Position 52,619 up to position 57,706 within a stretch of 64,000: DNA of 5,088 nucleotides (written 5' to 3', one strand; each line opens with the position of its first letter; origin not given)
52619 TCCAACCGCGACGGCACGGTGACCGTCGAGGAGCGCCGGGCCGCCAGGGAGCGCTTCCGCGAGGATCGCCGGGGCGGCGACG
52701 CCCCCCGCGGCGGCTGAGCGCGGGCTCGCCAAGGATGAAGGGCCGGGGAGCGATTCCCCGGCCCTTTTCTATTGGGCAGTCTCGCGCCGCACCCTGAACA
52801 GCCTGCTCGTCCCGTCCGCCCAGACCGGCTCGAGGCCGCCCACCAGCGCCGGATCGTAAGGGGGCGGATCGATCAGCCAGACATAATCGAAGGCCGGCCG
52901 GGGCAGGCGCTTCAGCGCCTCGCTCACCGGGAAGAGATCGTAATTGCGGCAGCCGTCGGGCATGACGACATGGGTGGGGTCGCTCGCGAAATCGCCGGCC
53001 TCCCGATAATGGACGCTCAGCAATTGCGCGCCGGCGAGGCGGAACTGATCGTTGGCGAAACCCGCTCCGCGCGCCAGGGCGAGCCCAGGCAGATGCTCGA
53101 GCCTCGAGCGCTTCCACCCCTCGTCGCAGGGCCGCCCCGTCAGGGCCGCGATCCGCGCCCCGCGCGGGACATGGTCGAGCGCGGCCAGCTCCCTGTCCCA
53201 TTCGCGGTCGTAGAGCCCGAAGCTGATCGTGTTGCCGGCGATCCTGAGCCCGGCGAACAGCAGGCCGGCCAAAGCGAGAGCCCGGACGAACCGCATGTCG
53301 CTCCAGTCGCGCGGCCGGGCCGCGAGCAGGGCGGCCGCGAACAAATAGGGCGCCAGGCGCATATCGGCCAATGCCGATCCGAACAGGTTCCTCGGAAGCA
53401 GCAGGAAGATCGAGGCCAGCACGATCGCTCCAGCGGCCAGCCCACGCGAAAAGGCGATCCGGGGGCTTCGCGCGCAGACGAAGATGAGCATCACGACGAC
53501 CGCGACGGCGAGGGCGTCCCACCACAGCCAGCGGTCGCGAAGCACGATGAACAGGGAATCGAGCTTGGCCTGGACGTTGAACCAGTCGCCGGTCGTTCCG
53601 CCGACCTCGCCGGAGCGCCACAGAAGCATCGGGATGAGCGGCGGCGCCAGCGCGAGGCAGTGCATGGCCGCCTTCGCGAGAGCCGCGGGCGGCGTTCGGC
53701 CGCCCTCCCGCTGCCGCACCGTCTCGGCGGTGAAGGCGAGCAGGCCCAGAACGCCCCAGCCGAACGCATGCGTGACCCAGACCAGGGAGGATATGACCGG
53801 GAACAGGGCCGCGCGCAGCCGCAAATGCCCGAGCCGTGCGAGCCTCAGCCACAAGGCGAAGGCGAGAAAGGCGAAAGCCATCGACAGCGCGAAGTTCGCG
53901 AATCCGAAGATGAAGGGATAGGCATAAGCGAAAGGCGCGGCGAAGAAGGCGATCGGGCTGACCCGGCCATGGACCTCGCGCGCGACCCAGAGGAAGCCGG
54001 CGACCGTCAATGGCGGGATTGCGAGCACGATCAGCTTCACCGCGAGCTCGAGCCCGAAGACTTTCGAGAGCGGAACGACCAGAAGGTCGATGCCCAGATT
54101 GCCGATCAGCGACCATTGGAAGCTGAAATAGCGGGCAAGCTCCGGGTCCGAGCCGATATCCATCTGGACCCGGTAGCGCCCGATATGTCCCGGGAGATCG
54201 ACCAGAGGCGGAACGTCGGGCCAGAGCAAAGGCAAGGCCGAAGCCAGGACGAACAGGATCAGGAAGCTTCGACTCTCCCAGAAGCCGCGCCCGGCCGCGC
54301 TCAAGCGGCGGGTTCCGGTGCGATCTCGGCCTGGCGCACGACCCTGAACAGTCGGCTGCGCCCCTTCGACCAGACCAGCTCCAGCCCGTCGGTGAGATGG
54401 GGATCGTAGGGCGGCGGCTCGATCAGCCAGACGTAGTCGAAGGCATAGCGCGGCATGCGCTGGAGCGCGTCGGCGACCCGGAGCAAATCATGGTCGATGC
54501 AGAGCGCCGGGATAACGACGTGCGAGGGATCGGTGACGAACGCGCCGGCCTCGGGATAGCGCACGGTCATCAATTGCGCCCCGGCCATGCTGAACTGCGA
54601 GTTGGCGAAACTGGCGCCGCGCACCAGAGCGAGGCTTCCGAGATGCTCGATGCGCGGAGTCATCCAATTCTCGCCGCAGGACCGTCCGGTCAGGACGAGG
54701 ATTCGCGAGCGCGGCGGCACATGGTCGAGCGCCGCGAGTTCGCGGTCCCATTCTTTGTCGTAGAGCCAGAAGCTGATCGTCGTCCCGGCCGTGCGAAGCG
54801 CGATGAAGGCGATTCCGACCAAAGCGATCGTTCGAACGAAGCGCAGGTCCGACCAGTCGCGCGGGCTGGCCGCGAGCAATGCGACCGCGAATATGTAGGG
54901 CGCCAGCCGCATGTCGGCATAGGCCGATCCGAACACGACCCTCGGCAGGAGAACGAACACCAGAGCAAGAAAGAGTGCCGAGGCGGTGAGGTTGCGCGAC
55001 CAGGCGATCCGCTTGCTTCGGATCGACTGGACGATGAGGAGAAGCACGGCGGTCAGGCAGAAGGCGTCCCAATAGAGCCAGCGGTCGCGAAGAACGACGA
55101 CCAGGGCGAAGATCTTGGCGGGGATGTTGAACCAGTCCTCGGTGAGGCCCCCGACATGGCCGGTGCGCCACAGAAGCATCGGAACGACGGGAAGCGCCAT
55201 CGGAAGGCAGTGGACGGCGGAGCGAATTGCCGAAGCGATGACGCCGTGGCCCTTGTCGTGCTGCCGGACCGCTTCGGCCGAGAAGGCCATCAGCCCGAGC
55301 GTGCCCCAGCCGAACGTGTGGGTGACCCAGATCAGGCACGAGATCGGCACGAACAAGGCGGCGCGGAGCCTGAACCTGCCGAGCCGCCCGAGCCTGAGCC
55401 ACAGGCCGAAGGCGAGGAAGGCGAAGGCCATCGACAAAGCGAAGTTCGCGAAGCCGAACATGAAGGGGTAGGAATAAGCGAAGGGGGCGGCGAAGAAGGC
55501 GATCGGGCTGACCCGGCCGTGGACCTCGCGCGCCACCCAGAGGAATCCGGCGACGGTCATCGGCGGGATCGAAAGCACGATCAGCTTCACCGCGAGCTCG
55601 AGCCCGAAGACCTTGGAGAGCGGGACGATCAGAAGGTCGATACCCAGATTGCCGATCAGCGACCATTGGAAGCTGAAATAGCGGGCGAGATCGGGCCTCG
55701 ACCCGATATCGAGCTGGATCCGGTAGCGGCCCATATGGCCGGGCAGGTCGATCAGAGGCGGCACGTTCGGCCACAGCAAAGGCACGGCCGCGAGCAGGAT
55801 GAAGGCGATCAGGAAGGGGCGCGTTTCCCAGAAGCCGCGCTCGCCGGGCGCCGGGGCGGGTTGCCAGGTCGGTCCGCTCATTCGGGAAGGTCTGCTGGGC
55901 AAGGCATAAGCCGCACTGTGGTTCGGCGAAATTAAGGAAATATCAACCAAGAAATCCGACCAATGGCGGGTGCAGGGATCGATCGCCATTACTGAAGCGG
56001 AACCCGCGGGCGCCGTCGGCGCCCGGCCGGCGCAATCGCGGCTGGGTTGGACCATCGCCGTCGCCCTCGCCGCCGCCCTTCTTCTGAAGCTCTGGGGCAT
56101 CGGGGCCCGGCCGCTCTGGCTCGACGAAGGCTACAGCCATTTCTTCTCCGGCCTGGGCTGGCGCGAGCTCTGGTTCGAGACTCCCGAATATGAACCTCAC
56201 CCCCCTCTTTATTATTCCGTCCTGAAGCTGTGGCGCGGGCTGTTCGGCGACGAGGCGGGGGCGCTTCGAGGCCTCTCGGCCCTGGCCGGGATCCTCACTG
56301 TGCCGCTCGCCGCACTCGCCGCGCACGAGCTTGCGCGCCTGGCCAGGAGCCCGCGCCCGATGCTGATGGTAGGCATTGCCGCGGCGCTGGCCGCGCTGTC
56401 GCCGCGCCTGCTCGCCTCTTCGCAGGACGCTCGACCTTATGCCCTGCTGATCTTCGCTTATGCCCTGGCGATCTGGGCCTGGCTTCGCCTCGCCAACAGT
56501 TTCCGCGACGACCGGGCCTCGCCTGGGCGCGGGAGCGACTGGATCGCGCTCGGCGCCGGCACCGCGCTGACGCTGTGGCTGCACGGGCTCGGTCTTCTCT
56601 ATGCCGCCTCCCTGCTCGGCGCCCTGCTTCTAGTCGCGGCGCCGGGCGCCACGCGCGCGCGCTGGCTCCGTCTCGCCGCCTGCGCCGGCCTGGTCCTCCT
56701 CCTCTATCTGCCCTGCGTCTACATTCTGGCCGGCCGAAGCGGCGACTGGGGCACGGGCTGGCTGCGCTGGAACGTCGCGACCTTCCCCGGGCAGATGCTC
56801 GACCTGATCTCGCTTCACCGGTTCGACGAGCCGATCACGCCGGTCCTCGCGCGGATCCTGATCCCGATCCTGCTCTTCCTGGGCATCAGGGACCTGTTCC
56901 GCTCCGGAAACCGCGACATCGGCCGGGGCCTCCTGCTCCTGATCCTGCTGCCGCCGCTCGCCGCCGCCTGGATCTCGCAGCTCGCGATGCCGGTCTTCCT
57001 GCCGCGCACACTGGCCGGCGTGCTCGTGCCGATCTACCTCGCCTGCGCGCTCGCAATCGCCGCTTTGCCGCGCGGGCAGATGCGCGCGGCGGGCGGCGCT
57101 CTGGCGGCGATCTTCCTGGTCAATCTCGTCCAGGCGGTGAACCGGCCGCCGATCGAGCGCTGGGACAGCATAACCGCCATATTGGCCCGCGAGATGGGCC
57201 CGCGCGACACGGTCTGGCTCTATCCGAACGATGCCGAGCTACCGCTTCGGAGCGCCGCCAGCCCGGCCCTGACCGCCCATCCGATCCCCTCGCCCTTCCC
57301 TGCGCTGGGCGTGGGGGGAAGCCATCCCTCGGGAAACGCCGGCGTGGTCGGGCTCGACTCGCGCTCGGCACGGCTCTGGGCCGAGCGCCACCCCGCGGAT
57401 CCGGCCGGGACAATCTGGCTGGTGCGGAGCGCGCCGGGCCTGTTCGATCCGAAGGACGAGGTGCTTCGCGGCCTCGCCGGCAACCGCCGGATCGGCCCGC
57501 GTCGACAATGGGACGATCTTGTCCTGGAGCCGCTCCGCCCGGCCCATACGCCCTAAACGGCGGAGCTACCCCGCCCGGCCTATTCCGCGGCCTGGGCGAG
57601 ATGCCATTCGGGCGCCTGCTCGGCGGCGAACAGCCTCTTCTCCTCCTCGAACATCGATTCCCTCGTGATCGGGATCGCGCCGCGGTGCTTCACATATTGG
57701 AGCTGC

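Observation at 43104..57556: Envelope glycan cluster unusually rich in GT-C-type membrane glycosyltransferases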

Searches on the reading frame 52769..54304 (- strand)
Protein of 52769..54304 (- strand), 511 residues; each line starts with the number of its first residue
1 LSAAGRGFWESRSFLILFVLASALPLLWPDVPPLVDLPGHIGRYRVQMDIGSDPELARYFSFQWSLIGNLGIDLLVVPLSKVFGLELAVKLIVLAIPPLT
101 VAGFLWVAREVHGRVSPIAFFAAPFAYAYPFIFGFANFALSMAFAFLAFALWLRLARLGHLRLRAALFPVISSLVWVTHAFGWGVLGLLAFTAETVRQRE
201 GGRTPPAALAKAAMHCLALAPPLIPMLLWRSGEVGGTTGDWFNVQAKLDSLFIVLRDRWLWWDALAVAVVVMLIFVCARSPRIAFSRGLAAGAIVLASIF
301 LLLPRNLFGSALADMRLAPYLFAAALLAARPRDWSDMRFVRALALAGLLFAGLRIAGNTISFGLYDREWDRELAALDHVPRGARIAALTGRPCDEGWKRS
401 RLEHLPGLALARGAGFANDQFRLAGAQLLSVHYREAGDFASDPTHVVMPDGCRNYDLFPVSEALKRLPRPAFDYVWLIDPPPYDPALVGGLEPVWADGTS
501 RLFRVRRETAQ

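Call 5: search_protein_families(library=pfam, proteins=[window:52769-54304:-], max_evalue=0.01)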
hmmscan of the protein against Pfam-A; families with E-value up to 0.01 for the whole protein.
window:52769-54304:- (511 aa): 0 families

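Call 7: search_protein_families(library=ncbifam, proteins=[window:52769-54304:-], max_evalue=0.1)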
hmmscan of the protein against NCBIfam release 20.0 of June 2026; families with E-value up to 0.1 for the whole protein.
window:52769-54304:- (511 aa): 0 families

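Call 10: search_solved_structures(query=window:52769-54304:-, max_evalue=10)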
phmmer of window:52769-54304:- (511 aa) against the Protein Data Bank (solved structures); distinct sequences matched with E-value up to 10: 0.

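Call 12: find_homologous_proteins(query=window:52769-54304:-)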
Query window:52769-54304:- (511 aa): 3472 proteins with E <= 0.001 among 8000 candidates; the best 120 are listed.
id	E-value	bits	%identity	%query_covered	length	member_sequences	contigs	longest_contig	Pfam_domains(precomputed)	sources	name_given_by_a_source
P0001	0.0e+0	1062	93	100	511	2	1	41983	-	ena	-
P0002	9.4e-292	986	86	100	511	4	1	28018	-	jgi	-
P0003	4.8e-283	958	83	100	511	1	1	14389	-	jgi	jgi:hypothetical protein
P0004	1.2e-281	953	85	99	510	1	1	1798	-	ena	-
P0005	1.3e-281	953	84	99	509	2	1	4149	-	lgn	-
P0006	1.6e-281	953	83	99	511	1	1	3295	-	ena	-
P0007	1.2e-276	937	81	100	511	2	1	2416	-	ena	-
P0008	3.6e-257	872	85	91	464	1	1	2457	-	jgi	jgi:hypothetical protein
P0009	2.6e-234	797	70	99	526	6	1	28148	-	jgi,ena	-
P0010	1.1e-233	795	69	99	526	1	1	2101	-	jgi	jgi:hypothetical protein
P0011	1.6e-233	794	70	98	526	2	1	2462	-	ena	-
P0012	2.5e-233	794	70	99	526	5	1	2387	-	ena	-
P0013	3.5e-207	707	64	99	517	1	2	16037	-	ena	-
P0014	1.2e-204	699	62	99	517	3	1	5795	-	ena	-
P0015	8.2e-203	693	63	98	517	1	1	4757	-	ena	-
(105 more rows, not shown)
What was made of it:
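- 52769..54304 (-): mp511: a member of an unannotated family with a GT-C-like fold, 511 aa. D36 is invariant at the start of the first periplasmic loop, and there is a C-terminal periplasmic domain with two invariant Cys. More than 3400 homologs, all 'hypothetical' (call 12).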

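Call 18: find_related_loci(query=window:52769-54304:-, collection=genome_contigs, flank=10000)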
Query window:52769-54304:- (511 aa) in genome_contigs; peptide patterns used: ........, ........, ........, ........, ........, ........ (x = any residue, [..] = any of these).
220 stretches matched a pattern; 132 encode a relative of the query (tblastn E <= 1e-3); the best 80 are kept; 80 distinct loci.
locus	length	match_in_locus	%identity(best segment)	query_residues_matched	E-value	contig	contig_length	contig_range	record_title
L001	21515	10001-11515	58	6-511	0e+0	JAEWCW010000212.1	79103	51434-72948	MAG: Proteobacteria bacterium isolate OH_PBB_68 k127_968269, whole genome shotgun sequence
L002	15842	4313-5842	59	1-509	6e-178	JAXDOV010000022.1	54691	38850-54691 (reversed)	MAG: Sphingomonadales bacterium isolate BP_697 scaffold_1697455, whole genome shotgun sequence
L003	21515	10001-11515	57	5-509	3e-174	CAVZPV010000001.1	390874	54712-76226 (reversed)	MAG: uncultured Alphaproteobacteria bacterium isolate MFD09603.bin.2.64 genome assembly, contig: contig_21996, whole gen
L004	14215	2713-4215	55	6-507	3e-170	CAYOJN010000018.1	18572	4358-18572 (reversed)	MAG TPA_asm: uncultured Sphingosinicella sp. isolate SRP220891_co3_600 genome assembly, contig: NODE_3846_length_18572_c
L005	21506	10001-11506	52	8-509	8e-170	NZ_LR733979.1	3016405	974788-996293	Sphingomonas sp. AX6 isolate Sphingomonas sp. AX6, whole genome shotgun sequence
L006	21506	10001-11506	53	8-509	4e-169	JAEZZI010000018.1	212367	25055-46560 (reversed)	MAG: Proteobacteria bacterium isolate OH_PFB_44 k127_1040352, whole genome shotgun sequence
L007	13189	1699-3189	53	7-505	3e-169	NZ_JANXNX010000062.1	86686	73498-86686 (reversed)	MAG: Sphingomonas sp. isolate 341R_concoct_196 341R_k141_835065, whole genome shotgun sequence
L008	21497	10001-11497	61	7-505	7e-169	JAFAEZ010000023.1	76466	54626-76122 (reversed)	MAG: Proteobacteria bacterium isolate OH_SBlB_154 k127_1301785, whole genome shotgun sequence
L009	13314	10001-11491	59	8-505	3e-166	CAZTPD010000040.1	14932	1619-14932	MAG TPA_asm: uncultured Sphingosinicella sp. isolate SRP344714_co1_281 genome assembly, contig: NODE_7351_length_14932_c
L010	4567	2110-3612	55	5-506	2e-170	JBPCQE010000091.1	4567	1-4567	MAG: Sphingomicrobium sp. isolate TH_ant_mag_200 k127_66432, whole genome shotgun sequence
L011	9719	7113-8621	55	2-505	9e-165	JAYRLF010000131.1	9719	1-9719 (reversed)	MAG: Allosphingosinicella sp. isolate XM2_XAASGE1bin.34 NODE_2847_length_9719_cov_1.575688, whole genome shotgun sequenc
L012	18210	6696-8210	56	1-505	4e-170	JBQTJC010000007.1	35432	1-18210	MAG: Sphingosinicella sp. isolate SAR260 c_000000251920, whole genome shotgun sequence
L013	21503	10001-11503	56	5-506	8e-163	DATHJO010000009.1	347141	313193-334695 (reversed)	MAG TPA_asm: Allosphingosinicella sp. isolate SMAG_U12554 k141_141520, whole genome shotgun sequence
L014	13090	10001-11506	56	7-508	3e-162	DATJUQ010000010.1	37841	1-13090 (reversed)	MAG TPA_asm: Allosphingosinicella sp. isolate SMAG_U15050 k141_1920443, whole genome shotgun sequence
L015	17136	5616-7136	52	2-507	2e-161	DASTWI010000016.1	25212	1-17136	MAG TPA_asm: Sphingomonas sp. isolate SMAG_U2384 k141_1063787, whole genome shotgun sequence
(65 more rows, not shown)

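Call 23: predict_structure(alignment_id=A1)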
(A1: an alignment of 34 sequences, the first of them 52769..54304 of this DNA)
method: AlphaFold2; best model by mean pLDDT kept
length: 511 residues; sequences in the alignment: 34
mean_pLDDT: 83.9   pTM: 0.88
mean pLDDT of the five models: 83.9, 81.6, 80.1, 77.7, 76.7
residues with pLDDT >= 90: 265; 70-90: 155; 50-70: 65; < 50: 26
segments of 3 or more residues with pLDDT < 50: 1-4, 130-133, 233-237, 422-426, 509-511
pLDDT, mean of each block of 10 residues (from residue 1): 67 95 89 81 89 90 73 88 92 93 96 93 75 67 95 94 94 90 91 95 95 93 76 48 69 62 85 94 94 88 62 63 93 92 96 90 87 93 91 59 86 87 56 91 67 68 93 94 90 94 80 30
secondary structure, 60 per line:
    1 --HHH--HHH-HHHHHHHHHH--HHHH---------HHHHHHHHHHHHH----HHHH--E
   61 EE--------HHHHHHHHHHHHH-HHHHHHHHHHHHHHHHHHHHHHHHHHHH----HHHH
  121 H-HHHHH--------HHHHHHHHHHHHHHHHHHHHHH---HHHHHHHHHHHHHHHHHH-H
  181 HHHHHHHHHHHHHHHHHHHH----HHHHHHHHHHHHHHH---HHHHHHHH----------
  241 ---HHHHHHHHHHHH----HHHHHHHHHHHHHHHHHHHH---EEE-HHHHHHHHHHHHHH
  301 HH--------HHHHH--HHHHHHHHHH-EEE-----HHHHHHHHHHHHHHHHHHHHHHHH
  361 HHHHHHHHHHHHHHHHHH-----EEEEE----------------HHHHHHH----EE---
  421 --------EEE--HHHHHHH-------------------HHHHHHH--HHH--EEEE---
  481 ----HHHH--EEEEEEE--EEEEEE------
elements in order: H12-21 H24-27 H37-49 H54-57 E60-62 H71-83 H85-112 H117-121 H123-127 H136-157 H161-178 H180-200 H205-219 H223-230 H244-255 H260-279 E283-285 H287-302 H311-315 H318-327 E329-331 H337-378 E384-388 H405-411 E429-431 H434-440 H460-466 E474-477 H485-488 E491-497 E500-505
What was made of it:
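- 52769..54304 (-): AF2 pLDDT 83.9 (call 23).
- On GT-C fold (mp511/mp599 family): The model has pLDDT 83.9 (call 23).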

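Call 27: fold_search(model_id=the predicted structure, library=pdb)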
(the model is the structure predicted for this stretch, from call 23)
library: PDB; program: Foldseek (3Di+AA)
matches with E <= 10: 274; with E <= 0.001: 1
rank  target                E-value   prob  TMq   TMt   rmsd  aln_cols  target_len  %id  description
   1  7oci_F                5.9e-04  1.00  0.40  0.34  14.7       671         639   10  Cryo-EM structure of yeast Ost6p containing oligosaccharyltransferase complex (released 2022-02-16)
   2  8age_A                1.1e-03  1.00  0.41  0.34  13.5       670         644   11  Structure of yeast oligosaccharylransferase complex with acceptor peptide bound (released 2022-12-07)
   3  6ftg_5                5.4e-03  1.00  0.44  0.37  16.4       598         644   12  Subtomogram average of OST-containing ribosome-translocon complexes from canine rough microsomal membranes (released 2018-03-21)
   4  9s6t_A                5.9e-03  1.00  0.49  0.51   8.2       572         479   12  Ternary cryo-EM structure of chicken ALG12 with Dol25-PP-GlcNAc2Man7, Dol25-P-Man, and Fab (released 2026-03-18)
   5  6w98_A                6.2e-03  1.00  0.46  0.22   9.4       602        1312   15  Single-Particle Cryo-EM Structure of Arabinofuranosyltransferase AftD from Mycobacteria (released 2020-05-13)
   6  8agb_A                6.4e-03  1.00  0.38  0.32  12.7       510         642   11  Structure of yeast oligosaccharylransferase complex with lipid-linked oligosaccharide bound (released 2022-12-07)
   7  5ogl_A                9.1e-03  1.00  0.45  0.35   9.1       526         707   11  Structure of bacterial oligosaccharyltransferase PglB in complex with an acceptor peptide and an lipid-linked oligosac (released 2017-10-25)
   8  5f15                  1.2e-02  1.00  0.48  0.46  10.0       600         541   14  Crystal Structure of ArnT from Cupriavidus metallidurans bound to Undecaprenyl phosphate (released 2016-02-17)
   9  8b6l_I                1.3e-02  0.99  0.37  0.30  17.2       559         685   10  Subtomogram average of the human Sec61-TRAP-OSTA-translocon (released 2022-12-07)
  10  6ezn_F                1.5e-02  0.99  0.40  0.33  14.1       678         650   10  Cryo-EM structure of the yeast oligosaccharyltransferase (OST) complex (released 2018-01-17)
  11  6wbx                  1.8e-02  0.98  0.38  0.20  12.8       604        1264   16  Single-Particle Cryo-EM Structure of Arabinofuranosyltransferase AftD from Mycobacteria, Mutant R1389S Class 1 (released 2020-05-13)
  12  6c26_A                2.2e-02  0.98  0.41  0.34  15.6       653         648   12  The Cryo-EM structure of a eukaryotic oligosaccharyl transferase complex (released 2018-01-31)
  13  6s7t_A                2.5e-02  0.99  0.37  0.29  10.4       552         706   11  Cryo-EM structure of human oligosaccharyltransferase complex OST-B (released 2019-12-18)
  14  5ezm                  3.4e-02  1.00  0.48  0.46   9.9       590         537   14  Crystal Structure of ArnT from Cupriavidus metallidurans in the apo state (released 2016-02-17)
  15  9n9j_I                7.6e-02  0.94  0.37  0.29  17.8       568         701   10  Structure of a GRP94 folding intermediate engaged with a CCDC134- and FKBP11-bound secretory translocon (released 2025-11-19)
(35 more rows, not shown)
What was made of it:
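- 52769..54304 (-): The top 16 Foldseek hits are all GT-C, TM-score 0.37-0.49 (call 27).
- On GT-C fold (mp511/mp599 family): The top 16 PDB matches are all GT-C at probability 0.94-1.00, TM-score 0.37-0.49, and the next hits fall below probability 0.25 (call 27).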

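Call 41: search_solved_structures(query=A1, max_evalue=10, show_alignments=3)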
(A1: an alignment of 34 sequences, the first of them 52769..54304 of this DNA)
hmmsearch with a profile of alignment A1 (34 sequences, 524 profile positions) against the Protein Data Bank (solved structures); distinct sequences matched with E-value up to 10: 12.
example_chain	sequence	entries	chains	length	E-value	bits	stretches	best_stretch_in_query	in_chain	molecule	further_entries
6mln_E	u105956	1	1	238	1.6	10.6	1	366-435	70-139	Lysine/arginine/ornithine-binding periplasmic protein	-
6mkx_A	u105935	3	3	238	1.7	10.5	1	368-435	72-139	Lysine/arginine/ornithine-binding periplasmic protein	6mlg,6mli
6ml9_E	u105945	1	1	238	1.8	10.5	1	369-435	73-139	Lysine/arginine/ornithine-binding periplasmic protein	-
6ml0_A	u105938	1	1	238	1.8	10.4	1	366-435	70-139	Lysine/arginine/ornithine-binding periplasmic protein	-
6mld_A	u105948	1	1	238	1.8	10.4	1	369-435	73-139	Lysine/arginine/ornithine-binding periplasmic protein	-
6mkw_A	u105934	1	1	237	1.8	10.4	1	370-435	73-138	Lysine/arginine/ornithine transport protein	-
6mla_E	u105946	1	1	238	1.8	10.4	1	370-435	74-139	Lysine/arginine/ornithine-binding periplasmic protein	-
6mlo_E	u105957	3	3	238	1.8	10.4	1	370-435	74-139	Lysine/arginine/ornithine-binding periplasmic protein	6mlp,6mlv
6mku_E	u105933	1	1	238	1.8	10.4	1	370-435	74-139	Lysine/arginine/ornithine-binding periplasmic protein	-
1laf_E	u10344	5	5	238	1.8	10.4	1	370-435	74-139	LYSINE, ARGININE, ORNITHINE-BINDING PROTEIN | Lysine/arginine/ornithine-binding periplasmic protein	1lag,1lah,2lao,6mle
1lst_A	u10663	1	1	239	1.9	10.4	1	370-435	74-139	LYSINE, ARGININE, ORNITHINE-BINDING PROTEIN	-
6mlj_A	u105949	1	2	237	2.3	10.1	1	374-435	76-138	Lysine/arginine/ornithine transport protein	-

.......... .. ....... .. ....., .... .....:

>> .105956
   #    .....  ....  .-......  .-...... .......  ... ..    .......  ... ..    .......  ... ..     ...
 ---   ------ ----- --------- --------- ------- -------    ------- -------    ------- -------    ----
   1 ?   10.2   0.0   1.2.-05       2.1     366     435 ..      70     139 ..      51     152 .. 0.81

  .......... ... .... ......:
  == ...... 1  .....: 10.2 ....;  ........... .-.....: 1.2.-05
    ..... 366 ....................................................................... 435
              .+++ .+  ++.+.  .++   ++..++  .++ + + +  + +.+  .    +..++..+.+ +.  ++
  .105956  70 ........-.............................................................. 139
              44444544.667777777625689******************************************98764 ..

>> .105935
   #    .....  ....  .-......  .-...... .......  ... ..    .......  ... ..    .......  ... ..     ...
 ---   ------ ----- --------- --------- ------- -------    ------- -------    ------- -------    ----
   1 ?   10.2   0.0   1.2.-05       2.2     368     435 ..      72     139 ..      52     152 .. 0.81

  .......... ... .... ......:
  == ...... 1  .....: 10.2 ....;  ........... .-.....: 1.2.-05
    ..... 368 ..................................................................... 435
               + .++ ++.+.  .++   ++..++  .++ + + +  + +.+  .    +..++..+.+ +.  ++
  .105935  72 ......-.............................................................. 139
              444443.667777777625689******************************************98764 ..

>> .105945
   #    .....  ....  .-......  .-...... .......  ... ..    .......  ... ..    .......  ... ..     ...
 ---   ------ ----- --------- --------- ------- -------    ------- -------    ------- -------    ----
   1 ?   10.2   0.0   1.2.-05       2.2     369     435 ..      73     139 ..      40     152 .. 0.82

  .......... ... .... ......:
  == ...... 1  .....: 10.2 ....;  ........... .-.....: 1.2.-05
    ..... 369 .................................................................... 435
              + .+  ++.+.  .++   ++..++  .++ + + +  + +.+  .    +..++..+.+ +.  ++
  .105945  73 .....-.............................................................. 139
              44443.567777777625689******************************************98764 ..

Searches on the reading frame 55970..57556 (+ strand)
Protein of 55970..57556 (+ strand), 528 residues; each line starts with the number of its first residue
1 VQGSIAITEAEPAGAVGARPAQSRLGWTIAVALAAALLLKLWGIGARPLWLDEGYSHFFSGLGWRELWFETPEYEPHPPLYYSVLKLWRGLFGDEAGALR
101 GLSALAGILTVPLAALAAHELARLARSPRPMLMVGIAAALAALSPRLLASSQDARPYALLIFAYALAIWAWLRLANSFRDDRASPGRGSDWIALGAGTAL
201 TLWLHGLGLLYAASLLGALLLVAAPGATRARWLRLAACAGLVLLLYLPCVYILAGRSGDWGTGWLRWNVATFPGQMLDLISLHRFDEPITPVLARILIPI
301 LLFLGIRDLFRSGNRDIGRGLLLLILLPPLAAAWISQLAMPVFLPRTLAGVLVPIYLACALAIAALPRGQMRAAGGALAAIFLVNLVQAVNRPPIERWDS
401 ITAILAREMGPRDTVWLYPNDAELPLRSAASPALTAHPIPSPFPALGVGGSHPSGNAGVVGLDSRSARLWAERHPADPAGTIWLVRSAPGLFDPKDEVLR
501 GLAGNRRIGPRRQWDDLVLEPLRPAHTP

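Call 5: search_protein_families(library=pfam, proteins=[window:55970-57556:+], max_evalue=0.01)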
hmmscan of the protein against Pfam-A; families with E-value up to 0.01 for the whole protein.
window:55970-57556:+ (528 aa): 2 families
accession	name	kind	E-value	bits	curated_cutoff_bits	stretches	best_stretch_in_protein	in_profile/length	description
PF13231.12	PMT_2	-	5.8e-05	23.8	26.1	1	77-244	2-154/160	Dolichyl-phosphate-mannose-protein mannosyltransferase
PF11028.14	TMEM260-like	-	0.00014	22.2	24.2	1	80-214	22-165/179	Protein O-mannosyl-transferase TMEM260-like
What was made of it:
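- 55970..57556 (+): p528: the second PMT_2-like GT-C protein, 528 aa. PMT_2 5.8e-5 and TMEM260-like 1.4e-4, both below the gathering score (call 5).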

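Call 7: search_protein_families(library=ncbifam, proteins=[window:55970-57556:+], max_evalue=0.1)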
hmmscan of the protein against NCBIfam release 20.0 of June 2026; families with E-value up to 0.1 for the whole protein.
window:55970-57556:+ (528 aa): 1 family
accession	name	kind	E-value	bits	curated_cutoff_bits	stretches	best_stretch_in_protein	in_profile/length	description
TIGR03663.1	TIGR03663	subfamily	4e-06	26.1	126.25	1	29-180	4-146/435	flippase activity-associated protein Agl23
